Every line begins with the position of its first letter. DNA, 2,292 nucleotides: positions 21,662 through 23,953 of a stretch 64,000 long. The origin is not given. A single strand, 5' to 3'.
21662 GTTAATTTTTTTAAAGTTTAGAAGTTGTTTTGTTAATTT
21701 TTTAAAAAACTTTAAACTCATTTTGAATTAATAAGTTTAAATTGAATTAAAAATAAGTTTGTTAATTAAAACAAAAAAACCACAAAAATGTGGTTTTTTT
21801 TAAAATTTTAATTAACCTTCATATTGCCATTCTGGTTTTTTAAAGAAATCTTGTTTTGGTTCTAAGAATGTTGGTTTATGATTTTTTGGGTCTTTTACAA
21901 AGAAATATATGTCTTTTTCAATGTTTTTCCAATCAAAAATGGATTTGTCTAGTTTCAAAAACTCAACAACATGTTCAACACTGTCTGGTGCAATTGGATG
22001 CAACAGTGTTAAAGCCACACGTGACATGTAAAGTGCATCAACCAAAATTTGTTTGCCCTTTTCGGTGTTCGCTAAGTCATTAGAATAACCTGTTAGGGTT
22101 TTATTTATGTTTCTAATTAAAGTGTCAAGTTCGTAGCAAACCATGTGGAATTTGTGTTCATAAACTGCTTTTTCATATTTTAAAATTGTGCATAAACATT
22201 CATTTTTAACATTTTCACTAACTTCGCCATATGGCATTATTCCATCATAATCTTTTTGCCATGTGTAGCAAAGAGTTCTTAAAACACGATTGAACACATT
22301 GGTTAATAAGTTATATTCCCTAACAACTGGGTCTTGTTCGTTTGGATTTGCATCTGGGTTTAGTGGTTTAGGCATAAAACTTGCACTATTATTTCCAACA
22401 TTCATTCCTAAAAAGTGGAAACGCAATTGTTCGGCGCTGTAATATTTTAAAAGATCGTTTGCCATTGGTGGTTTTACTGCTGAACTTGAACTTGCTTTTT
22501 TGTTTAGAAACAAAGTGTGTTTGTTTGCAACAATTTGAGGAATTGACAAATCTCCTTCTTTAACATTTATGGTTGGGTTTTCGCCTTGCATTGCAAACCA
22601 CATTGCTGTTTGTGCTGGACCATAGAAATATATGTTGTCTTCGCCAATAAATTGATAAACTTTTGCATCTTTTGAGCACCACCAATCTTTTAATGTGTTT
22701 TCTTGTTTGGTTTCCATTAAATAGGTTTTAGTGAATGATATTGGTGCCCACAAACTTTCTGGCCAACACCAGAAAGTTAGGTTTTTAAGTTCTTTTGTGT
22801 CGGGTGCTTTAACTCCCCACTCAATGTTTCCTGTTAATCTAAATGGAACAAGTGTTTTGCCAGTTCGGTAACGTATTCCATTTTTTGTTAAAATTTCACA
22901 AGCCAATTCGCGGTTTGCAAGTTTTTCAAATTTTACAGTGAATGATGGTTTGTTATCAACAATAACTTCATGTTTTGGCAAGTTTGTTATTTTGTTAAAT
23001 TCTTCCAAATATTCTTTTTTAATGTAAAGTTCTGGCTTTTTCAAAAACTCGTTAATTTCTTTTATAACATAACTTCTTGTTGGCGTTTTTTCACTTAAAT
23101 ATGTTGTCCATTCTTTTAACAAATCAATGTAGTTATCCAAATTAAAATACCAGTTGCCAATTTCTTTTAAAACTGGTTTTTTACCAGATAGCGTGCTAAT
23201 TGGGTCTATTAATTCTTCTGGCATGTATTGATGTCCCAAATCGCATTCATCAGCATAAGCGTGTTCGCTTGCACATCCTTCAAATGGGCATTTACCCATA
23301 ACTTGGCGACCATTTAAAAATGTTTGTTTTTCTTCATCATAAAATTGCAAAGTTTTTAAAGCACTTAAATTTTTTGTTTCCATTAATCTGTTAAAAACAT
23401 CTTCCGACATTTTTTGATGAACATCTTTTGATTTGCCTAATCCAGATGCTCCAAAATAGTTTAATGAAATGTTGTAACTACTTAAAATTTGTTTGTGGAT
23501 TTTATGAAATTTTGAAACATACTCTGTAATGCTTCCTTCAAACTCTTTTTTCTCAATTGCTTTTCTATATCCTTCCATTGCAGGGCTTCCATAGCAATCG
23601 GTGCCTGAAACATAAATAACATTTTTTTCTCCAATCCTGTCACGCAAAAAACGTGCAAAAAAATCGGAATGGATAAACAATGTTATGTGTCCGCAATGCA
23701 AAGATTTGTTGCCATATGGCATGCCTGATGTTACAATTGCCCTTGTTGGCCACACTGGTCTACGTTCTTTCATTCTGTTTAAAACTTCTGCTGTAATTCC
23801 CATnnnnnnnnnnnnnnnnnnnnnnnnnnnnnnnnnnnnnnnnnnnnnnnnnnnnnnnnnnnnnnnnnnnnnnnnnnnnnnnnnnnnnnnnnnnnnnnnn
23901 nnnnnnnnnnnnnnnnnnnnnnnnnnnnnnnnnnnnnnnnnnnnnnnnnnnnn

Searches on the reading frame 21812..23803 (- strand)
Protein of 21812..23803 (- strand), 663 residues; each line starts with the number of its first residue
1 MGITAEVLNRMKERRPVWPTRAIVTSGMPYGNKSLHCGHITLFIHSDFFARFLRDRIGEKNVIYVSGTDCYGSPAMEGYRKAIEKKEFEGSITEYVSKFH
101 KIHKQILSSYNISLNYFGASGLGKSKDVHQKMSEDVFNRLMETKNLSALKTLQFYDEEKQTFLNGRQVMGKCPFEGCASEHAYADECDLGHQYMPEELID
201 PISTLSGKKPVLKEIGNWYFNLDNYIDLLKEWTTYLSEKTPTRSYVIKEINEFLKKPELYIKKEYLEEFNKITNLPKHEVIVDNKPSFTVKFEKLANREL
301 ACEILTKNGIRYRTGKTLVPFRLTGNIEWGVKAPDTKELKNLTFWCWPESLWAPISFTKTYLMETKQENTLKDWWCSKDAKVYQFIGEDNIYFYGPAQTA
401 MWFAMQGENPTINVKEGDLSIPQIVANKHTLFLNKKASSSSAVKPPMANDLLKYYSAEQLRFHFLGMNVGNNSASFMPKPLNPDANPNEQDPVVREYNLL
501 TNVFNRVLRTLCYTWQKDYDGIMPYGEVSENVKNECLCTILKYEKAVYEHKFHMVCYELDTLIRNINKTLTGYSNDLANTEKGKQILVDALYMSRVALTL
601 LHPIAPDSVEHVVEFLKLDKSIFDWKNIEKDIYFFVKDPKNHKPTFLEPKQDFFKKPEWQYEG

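Call 12: search_protein_families(library=pfam, proteins=[window:21812-23803:-])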
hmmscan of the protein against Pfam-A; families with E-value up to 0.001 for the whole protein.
window:21812-23803:- (663 aa): 2 families
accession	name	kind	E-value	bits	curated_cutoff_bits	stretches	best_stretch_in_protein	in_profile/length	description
PF09334.17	tRNA-synt_1g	-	1.6e-62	212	20.1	2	23-256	2-220/391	tRNA synthetases class I (M)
PF00133.28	tRNA-synt_1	-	0.00015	21.1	22.7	1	23-120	26-125/414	tRNA synthetases class I (I, L, M and V)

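Call 61: find_homologous_proteins(query=window:21812-23803:-, max_evalue=1e-150)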
Query window:21812-23803:- (663 aa): 5042 proteins with E <= 1e-150 among 8000 candidates; the best 120 are listed.
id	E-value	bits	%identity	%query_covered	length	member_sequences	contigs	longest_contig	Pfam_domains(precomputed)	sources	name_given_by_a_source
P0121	0.0e+0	1547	99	100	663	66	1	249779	PF09334.18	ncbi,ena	-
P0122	0.0e+0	1351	86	100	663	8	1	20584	PF09334.18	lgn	-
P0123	0.0e+0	1326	83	100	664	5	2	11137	PF09334.18,PF00133.29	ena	-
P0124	0.0e+0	1324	83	100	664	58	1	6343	PF09334.18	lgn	-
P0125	0.0e+0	1310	81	100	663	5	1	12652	PF09334.18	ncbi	-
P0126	0.0e+0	1296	82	100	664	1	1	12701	PF09334.18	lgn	-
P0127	0.0e+0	1296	82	100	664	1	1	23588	PF09334.18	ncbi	-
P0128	0.0e+0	1296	81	100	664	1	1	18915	PF09334.18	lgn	-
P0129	0.0e+0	1296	82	100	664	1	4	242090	PF09334.18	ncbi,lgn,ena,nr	ncbi:MAG: class I tRNA ligase family protein [Clostridia bacterium]|nr:class I tRNA ligase family pr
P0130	0.0e+0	1296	81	100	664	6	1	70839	PF09334.18,PF00133.29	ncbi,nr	ncbi:MAG: class I tRNA ligase family protein [Clostridia bacterium]|nr:class I tRNA ligase family pr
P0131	0.0e+0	1294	81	100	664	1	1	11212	PF09334.18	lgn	-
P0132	0.0e+0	1294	81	100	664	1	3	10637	PF09334.18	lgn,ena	-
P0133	0.0e+0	1292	81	100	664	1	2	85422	PF09334.18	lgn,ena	-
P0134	0.0e+0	1292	81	100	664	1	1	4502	PF09334.18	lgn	-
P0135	0.0e+0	1287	80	100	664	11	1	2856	PF09334.18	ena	-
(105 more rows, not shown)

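Call 62: find_encoding_contigs(protein=P0121, flank=4000, max_places=3)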
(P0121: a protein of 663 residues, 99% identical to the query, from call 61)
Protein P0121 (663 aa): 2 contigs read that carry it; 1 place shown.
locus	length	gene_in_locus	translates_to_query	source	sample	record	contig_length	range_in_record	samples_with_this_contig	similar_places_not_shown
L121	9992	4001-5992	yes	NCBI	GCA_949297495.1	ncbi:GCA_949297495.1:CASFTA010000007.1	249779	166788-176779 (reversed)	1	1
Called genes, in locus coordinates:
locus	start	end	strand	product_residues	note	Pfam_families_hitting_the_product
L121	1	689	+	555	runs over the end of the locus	PF02734:Dak2, PF21645:FakA-like_M, PF13684:FakA-like_C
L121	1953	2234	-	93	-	-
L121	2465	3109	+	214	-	-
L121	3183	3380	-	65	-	-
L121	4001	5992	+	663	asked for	PF09334:tRNA-synt_1g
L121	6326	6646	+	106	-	PF01022:HTH_5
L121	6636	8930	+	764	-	PF00403:HMA (weak), PF00122:E1-E2_ATPase, PF00702:Hydrolase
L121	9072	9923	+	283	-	PF00892:EamA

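Call 63: find_encoding_contigs(protein=P0122, flank=4000, max_places=2)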
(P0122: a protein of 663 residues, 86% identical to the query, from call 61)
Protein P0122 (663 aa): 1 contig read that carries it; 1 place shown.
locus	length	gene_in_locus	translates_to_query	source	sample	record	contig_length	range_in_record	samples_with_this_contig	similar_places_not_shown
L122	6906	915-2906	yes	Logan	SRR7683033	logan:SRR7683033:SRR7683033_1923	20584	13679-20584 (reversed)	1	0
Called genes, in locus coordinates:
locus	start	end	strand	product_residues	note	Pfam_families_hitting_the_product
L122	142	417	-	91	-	-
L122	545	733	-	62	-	-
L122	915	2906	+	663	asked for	PF09334:tRNA-synt_1g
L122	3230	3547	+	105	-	PF01022:HTH_5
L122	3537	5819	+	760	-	PF00403:HMA (weak), PF00122:E1-E2_ATPase, PF00702:Hydrolase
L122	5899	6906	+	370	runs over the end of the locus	PF03372:Exo_endo_phos (weak)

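Call 64: find_encoding_contigs(protein=P0129, flank=4000, max_places=2)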
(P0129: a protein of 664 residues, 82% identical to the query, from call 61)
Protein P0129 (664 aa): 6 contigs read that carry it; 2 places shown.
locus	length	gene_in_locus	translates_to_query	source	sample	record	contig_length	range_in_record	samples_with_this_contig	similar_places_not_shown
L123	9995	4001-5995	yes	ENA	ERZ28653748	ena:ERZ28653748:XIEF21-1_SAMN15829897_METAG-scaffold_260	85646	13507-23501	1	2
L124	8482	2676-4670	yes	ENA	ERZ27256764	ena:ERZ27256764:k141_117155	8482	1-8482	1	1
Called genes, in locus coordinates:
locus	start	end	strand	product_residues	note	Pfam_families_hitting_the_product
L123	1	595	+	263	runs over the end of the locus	PF00106:adh_short, PF08659:KR (weak), PF01370:Epimerase (weak), PF13561:adh_short_C2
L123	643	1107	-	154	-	PF00293:NUDIX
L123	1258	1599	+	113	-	-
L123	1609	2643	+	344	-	PF13302:Acetyltransf_3, PF13420:Acetyltransf_4, PF00583:Acetyltransf_1, PF12746:GNAT_acetyltran (weak), PF13673:Acetyltransf_10 (faint), PF13508:Acetyltransf_7 (faint), PF00583:Acetyltransf_1 (weak)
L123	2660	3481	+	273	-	-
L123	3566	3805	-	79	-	-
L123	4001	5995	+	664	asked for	PF09334:tRNA-synt_1g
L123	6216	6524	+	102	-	PF01022:HTH_5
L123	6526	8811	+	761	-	PF00403:HMA (weak), PF00122:E1-E2_ATPase, PF00702:Hydrolase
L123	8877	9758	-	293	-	PF00561:Abhydrolase_1, PF12146:Hydrolase_4, PF12697:Abhydrolase_6, PF00326:Peptidase_S9 (faint)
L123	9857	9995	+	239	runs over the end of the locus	PF08812:YtxC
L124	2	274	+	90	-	?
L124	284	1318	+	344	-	PF13302:Acetyltransf_3, PF13420:Acetyltransf_4, PF00583:Acetyltransf_1, PF12746:GNAT_acetyltran (weak), PF13673:Acetyltransf_10 (faint), PF13508:Acetyltransf_7 (faint), PF00583:Acetyltransf_1 (weak)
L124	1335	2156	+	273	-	-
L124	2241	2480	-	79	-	-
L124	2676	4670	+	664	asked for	PF09334:tRNA-synt_1g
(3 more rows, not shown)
